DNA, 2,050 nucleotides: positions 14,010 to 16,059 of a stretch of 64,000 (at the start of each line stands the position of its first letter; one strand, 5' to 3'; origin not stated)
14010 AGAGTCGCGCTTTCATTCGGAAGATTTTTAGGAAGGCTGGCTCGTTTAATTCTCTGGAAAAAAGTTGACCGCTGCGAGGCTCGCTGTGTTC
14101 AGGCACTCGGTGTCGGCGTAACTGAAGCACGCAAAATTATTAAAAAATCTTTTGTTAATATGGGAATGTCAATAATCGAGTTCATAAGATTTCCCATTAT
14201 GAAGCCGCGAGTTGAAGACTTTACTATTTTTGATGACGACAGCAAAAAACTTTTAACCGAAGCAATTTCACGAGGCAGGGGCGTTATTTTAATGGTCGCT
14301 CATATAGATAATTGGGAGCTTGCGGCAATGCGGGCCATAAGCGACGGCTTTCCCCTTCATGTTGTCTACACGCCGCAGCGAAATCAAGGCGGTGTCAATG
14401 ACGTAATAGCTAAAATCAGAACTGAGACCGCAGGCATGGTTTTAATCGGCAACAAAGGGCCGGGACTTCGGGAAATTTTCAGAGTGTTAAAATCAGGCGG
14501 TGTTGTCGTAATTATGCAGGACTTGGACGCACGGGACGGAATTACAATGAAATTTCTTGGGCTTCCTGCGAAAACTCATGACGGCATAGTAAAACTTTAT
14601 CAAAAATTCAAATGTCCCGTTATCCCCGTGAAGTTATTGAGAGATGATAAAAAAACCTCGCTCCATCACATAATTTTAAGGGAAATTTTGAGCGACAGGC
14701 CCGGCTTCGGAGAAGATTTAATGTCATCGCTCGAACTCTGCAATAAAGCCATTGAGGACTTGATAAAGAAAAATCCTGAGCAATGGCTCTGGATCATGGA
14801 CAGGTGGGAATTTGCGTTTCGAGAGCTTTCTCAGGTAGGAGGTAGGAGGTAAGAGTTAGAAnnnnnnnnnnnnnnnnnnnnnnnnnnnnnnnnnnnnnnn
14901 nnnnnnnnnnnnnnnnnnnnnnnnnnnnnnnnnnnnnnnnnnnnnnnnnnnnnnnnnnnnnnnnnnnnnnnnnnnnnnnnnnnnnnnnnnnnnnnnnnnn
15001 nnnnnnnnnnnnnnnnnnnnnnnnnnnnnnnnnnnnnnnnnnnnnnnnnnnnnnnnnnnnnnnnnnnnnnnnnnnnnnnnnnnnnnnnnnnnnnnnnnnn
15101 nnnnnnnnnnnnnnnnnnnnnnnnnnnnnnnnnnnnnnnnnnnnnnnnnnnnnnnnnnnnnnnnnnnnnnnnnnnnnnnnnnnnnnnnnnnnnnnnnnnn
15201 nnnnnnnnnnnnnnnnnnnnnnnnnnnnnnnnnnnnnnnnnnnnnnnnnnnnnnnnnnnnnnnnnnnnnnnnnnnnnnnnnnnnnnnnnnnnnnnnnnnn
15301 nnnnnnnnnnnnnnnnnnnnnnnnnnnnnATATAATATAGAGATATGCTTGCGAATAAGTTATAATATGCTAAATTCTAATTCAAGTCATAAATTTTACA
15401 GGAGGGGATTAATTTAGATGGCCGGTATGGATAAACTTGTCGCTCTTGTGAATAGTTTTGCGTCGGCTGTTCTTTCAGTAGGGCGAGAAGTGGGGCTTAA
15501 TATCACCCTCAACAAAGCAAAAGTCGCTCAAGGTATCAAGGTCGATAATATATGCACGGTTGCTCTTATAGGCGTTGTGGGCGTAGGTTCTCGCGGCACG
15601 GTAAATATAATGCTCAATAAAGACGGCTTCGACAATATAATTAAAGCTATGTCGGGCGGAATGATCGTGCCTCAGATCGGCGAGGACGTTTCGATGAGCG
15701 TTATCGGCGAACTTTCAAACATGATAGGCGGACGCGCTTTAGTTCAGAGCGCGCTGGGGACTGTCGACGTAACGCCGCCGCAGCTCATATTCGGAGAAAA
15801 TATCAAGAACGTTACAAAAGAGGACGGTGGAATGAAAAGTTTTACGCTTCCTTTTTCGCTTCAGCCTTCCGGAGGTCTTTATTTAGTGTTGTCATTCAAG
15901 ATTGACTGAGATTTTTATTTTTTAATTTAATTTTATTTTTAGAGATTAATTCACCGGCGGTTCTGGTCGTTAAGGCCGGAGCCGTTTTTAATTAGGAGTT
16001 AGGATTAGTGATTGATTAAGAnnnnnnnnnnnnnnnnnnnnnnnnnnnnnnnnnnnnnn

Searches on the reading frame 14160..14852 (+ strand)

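Call 36: search_protein_families(library=ncbifam, proteins=[window:14160-14852:+], max_evalue=0.001)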
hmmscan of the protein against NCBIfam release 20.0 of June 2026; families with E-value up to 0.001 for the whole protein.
window:14160-14852:+ (230 aa): 17 families
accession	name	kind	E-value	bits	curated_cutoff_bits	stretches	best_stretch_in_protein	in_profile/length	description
NF005120.0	PRK06553.1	equivalog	5.9e-26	91.5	273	1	36-217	128-307/308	lipid A biosynthesis lauroyl acyltransferase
NF005150.0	PRK06628.1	equivalog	8.6e-21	74.6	350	1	39-217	113-289/290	lipid A biosynthesis lauroyl acyltransferase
NF006487.0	PRK08905.1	equivalog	1.2e-19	70.4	281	1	2-217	64-274/290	lysophospholipid acyltransferase family protein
TIGR02207.1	lipid_A_htrB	subfamily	1.7e-18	67.1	297.8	1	2-216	83-291/303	LpxL/LpxP family Kdo(2)-lipid IV(A) lauroyl/palmitoleoyl acyltransferase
NF006270.0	PRK08419.1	equivalog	8.1e-18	64.7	248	1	5-223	79-295/298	lipid A biosynthesis lauroyl acyltransferase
NF006438.0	PRK08734.1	equivalog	9.3e-17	61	363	1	16-217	88-286/305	lauroyl acyltransferase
NF006432.0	PRK08706.1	equivalog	2.6e-14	53.2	384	1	28-216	94-278/289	lipid A biosynthesis lauroyl acyltransferase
TIGR02208.1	lipid_A_msbB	equivalog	8.9e-14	51.5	336.05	1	32-213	114-291/305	lauroyl-Kdo(2)-lipid IV(A) myristoyltransferase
NF006507.0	PRK08943.1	subfamily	1.2e-13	50.8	337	1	30-213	122-301/322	lipid A biosynthesis (KDO)2-(lauroyl)-lipid IVA acyltransferase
NF005919.0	PRK07920.1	equivalog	2.6e-13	49.7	209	1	26-210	105-287/311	phosphatidylinositol mannoside acyltransferase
NF005340.0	PRK06860.1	subfamily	9.4e-13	48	398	1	16-217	104-298/309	lipid A biosynthesis lauroyl acyltransferase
NF006437.0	PRK08733.1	equivalog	1.1e-12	47.8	540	1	36-216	122-294/306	LpxL/LpxP family Kdo(2)-lipid IV(A) lauroyl/palmitoleoyl acyltransferase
NF004191.0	PRK05646.1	equivalog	7.7e-11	41.7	491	1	31-216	114-295/310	lipid A biosynthesis lauroyl acyltransferase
NF005952.0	PRK08025.1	equivalog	1.8e-10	40.4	517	1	23-216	107-294/306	kdo(2)-lipid IV(A) palmitoleoyltransferase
NF004190.0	PRK05645.1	equivalog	5.1e-10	38.9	377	1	29-216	101-284/295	lysophospholipid acyltransferase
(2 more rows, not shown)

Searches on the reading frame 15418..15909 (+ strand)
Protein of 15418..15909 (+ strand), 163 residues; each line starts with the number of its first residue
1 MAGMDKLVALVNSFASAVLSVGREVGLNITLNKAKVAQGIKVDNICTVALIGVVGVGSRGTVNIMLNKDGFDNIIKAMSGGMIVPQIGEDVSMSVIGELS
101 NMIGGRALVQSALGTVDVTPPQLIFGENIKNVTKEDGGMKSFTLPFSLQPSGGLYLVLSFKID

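Call 36: search_protein_families(library=ncbifam, proteins=[window:15418-15909:+], max_evalue=0.001)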
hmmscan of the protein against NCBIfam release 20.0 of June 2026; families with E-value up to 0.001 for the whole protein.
window:15418-15909:+ (163 aa): 1 family
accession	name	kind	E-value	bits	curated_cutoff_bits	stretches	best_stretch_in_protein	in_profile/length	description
NF041094.1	CheX_Thtogales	equivalog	1.1e-13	51.2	280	1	8-134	3-129/152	CheY-P phosphatase CheX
